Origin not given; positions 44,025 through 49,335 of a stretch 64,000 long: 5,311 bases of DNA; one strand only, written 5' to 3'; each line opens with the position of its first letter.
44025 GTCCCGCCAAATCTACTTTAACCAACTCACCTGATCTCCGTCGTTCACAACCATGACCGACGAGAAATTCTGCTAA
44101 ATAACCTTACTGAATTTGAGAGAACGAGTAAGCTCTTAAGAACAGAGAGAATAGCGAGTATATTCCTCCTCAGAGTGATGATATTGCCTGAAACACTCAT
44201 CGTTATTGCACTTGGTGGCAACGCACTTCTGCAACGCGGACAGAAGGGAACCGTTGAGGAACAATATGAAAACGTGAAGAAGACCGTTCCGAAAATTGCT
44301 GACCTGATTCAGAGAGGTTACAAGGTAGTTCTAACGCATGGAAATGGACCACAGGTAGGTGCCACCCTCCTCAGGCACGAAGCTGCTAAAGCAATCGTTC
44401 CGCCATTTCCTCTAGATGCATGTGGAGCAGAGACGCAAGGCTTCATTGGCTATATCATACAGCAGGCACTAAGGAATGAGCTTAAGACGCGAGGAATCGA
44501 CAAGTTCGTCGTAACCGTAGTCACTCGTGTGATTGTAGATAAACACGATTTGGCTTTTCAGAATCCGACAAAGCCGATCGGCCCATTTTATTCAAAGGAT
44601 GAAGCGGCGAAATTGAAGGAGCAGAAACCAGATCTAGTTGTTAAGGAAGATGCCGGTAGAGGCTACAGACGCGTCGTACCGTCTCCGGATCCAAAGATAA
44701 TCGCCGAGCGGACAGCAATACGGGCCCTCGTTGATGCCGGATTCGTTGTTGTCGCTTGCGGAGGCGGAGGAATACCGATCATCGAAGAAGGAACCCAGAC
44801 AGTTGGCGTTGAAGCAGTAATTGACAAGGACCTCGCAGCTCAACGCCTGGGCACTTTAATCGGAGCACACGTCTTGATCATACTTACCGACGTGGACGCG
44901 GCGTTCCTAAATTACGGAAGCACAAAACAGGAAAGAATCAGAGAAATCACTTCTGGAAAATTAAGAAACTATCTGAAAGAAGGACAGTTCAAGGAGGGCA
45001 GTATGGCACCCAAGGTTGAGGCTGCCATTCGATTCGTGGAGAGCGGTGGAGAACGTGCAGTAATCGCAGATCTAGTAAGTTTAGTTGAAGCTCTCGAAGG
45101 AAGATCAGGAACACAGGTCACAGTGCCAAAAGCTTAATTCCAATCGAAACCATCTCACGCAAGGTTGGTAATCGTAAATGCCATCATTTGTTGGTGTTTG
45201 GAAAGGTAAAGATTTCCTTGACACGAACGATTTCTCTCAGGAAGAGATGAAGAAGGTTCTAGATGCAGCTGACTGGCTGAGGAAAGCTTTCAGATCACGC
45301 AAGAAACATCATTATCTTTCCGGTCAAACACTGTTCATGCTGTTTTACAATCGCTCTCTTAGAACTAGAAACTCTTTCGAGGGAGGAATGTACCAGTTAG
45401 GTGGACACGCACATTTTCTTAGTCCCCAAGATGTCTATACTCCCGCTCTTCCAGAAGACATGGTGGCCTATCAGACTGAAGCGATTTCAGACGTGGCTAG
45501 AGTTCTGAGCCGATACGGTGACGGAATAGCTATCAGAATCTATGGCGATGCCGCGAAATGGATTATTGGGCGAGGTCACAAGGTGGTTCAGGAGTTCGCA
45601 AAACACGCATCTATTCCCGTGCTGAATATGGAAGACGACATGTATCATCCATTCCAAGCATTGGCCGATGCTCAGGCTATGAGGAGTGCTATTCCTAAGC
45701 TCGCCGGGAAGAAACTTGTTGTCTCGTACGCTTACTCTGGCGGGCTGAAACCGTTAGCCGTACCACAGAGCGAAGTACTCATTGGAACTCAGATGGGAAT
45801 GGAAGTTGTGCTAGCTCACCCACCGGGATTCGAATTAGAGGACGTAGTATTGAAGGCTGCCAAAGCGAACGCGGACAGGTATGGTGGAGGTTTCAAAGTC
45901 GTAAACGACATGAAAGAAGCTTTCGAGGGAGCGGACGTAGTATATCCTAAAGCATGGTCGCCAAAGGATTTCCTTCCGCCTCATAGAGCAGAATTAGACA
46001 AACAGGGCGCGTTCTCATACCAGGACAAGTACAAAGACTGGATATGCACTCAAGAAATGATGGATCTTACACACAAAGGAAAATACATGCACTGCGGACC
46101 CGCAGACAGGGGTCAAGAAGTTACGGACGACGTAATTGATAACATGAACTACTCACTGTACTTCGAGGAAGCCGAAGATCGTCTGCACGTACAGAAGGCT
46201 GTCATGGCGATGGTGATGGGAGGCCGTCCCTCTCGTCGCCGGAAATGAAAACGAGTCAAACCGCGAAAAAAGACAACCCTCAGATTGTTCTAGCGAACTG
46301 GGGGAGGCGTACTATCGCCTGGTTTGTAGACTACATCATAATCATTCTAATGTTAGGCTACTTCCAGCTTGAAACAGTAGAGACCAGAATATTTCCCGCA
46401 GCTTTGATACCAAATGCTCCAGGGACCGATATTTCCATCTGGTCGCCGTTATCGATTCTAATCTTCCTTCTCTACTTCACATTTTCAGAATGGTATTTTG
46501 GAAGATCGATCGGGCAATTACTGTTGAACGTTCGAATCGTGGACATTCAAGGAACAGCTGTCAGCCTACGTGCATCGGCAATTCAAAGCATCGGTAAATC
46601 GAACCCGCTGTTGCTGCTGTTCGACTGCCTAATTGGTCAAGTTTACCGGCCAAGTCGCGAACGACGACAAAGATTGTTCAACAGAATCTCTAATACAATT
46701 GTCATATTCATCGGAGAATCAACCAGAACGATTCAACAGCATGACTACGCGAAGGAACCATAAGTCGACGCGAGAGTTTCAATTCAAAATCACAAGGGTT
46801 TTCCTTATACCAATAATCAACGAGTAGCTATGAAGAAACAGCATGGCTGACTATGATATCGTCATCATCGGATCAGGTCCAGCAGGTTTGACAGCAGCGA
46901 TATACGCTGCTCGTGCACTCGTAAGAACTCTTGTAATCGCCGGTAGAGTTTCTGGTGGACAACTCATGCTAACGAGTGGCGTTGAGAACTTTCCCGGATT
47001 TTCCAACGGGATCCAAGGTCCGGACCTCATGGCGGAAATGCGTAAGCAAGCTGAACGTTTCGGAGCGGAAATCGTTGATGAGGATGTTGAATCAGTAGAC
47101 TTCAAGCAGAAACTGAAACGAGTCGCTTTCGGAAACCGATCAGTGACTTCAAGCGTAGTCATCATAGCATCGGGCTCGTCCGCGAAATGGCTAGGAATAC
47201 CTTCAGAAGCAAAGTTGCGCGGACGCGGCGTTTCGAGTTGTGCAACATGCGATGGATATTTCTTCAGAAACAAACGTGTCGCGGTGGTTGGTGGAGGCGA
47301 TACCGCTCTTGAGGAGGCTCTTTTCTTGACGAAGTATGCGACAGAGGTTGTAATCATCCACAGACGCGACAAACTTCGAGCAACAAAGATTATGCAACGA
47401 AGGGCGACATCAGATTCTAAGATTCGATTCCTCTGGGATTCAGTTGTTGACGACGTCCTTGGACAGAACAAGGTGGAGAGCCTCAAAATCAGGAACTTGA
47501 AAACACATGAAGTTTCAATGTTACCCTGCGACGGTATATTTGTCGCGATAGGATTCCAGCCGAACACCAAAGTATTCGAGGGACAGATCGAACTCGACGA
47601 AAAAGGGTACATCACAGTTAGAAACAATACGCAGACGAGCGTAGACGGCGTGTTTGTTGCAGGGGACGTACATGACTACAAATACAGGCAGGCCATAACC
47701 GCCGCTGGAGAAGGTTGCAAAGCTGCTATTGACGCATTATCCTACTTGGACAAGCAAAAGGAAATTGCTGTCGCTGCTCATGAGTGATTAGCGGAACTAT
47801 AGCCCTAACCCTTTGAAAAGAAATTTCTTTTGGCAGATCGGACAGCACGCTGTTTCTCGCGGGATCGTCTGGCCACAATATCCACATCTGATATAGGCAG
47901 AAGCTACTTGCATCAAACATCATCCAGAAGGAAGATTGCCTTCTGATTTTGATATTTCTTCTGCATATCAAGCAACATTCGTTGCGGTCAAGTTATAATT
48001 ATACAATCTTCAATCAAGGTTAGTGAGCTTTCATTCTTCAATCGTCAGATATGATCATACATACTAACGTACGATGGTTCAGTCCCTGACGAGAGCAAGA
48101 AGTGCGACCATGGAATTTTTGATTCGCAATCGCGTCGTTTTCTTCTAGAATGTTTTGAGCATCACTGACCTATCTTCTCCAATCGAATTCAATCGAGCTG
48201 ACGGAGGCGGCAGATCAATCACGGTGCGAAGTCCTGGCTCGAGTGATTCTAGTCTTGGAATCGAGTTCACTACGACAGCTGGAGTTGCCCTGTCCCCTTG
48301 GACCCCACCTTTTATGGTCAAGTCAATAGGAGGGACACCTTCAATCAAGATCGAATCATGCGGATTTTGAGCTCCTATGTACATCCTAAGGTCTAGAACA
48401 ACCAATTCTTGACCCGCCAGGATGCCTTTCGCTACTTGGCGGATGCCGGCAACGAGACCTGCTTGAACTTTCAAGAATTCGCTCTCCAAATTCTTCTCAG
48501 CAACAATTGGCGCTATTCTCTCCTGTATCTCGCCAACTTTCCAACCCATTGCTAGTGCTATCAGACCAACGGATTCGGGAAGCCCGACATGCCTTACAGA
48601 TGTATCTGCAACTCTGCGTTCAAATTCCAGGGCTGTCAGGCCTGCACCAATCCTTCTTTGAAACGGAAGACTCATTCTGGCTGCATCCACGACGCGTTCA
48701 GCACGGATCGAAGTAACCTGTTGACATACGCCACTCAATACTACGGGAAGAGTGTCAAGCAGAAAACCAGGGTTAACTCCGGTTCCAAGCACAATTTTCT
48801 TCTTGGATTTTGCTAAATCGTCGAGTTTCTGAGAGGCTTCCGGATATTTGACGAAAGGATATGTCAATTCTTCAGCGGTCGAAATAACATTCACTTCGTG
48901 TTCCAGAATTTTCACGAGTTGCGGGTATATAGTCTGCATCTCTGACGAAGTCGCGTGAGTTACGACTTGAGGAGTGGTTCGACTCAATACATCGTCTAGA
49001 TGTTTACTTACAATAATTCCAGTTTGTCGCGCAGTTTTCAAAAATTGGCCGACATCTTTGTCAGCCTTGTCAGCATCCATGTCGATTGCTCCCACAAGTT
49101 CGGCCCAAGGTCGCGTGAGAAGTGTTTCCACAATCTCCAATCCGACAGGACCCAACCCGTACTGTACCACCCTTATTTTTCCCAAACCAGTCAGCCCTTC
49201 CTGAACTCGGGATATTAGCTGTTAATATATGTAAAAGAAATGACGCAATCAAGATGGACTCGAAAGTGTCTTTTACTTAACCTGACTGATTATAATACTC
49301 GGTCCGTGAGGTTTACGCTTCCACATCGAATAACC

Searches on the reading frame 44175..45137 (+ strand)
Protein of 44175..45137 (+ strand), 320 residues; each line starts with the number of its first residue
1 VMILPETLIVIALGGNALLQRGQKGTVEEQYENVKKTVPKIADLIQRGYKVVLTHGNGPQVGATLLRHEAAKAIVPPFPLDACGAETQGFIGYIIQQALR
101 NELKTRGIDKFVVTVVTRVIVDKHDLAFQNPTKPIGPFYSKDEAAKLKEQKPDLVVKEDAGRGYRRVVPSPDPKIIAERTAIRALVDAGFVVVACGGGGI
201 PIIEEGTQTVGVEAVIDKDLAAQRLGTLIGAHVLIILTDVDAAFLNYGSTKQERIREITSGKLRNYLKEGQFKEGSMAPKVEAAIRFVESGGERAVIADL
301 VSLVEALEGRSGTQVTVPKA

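Call 32: search_protein_families(library=pfam, proteins=[window:44175-45137:+], max_evalue=0.001)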
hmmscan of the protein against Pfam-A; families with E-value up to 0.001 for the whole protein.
window:44175-45137:+ (320 aa): 1 family
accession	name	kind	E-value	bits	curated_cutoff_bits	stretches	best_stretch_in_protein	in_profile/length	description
PF00696.33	AA_kinase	-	9.7e-26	91.4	24.9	1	8-299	2-234/234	Amino acid kinase family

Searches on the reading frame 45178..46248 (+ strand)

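Call 32: search_protein_families(library=pfam, proteins=[window:45178-46248:+], max_evalue=0.001)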
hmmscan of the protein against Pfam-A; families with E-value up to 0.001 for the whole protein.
window:45178-46248:+ (356 aa): 2 families
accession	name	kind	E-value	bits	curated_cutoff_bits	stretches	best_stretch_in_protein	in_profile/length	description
PF02729.26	OTCace_N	-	1.6e-39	135.8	29.9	1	11-169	1-147/148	Aspartate/ornithine carbamoyltransferase, carbamoyl-P binding domain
PF00185.30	OTCace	-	3.6e-31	108.8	29.4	1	195-345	15-156/157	Aspartate/ornithine carbamoyltransferase, Asp/Orn binding domain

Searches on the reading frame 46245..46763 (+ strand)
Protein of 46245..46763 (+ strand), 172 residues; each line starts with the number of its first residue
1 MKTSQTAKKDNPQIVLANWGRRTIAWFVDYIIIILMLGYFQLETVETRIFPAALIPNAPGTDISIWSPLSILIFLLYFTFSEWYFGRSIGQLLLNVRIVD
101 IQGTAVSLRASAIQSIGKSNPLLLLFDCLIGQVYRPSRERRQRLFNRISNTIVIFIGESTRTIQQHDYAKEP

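Call 32: search_protein_families(library=pfam, proteins=[window:46245-46763:+], max_evalue=0.001)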
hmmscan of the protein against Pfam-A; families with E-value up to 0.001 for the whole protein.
window:46245-46763:+ (172 aa): 1 family
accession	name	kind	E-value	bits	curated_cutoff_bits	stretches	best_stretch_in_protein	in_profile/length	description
PF06271.18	RDD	-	1.7e-15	58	24.1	1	17-149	2-136/137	RDD family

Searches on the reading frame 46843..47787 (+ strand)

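Call 32: search_protein_families(library=pfam, proteins=[window:46843-47787:+], max_evalue=0.001)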
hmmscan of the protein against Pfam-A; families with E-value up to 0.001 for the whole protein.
window:46843-47787:+ (314 aa): 12 families
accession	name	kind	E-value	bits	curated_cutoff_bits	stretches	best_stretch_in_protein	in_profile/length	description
PF07992.20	Pyr_redox_2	-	1.7e-54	185.7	26.1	1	4-291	1-291/291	Pyridine nucleotide-disulphide oxidoreductase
PF13738.12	Pyr_redox_3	-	5.7e-21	75.5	30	1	68-274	89-305/305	Pyridine nucleotide-disulphide oxidoreductase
PF00070.33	Pyr_redox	-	8.4e-17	61.9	22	1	145-217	1-80/82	Pyridine nucleotide-disulphide oxidoreductase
PF00890.30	FAD_binding_2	-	3.6e-08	33.4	20.4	1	5-64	1-61/414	FAD binding domain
PF01946.23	Thi4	-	7.5e-07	29.1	26.2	1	2-40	16-55/235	Thi4 family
PF01266.30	DAO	-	1.3e-06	28.7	27.9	0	5-35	1-31/353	FAD dependent oxidoreductase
PF03486.20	HI0933_like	-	5.8e-06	26.4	50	1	5-46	2-43/244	HI0933-like protein Rossmann domain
PF12831.13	FAD_oxidored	-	7.4e-06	25.9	27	1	5-41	1-38/416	FAD dependent oxidoreductase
PF01494.25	FAD_binding_3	-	8.6e-06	25.6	22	0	4-32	2-30/349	FAD binding domain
PF01134.28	GIDA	-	9.3e-05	22.1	22.1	0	5-36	1-30/391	Glucose inhibited division protein A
PF13450.12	NAD_binding_8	-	0.00013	22.6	21.9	0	8-40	1-34/68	NAD(P)-binding Rossmann-like domain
PF13434.12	Lys_Orn_oxgnase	-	0.00014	21.6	21.3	0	99-178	144-225/339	L-lysine 6-monooxygenase/L-ornithine 5-monooxygenase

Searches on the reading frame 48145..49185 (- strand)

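Call 32: search_protein_families(library=pfam, proteins=[window:48145-49185:-], max_evalue=0.001)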
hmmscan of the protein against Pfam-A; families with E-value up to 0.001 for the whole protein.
window:48145-49185:- (346 aa): 3 families
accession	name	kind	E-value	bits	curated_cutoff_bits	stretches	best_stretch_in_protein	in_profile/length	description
PF19328.4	DAP_DH_C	-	9.4e-40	136.9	23.3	1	141-335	1-200/206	2,4-diaminopentanoate dehydrogenase C-terminal domain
PF01113.26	DapB_N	-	2.2e-05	25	25.6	1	5-101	2-95/124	Dihydrodipicolinate reductase, N-terminus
PF01408.29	GFO_IDH_MocA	-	0.00088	20.4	24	0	5-132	2-116/120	Oxidoreductase family, NAD-binding Rossmann fold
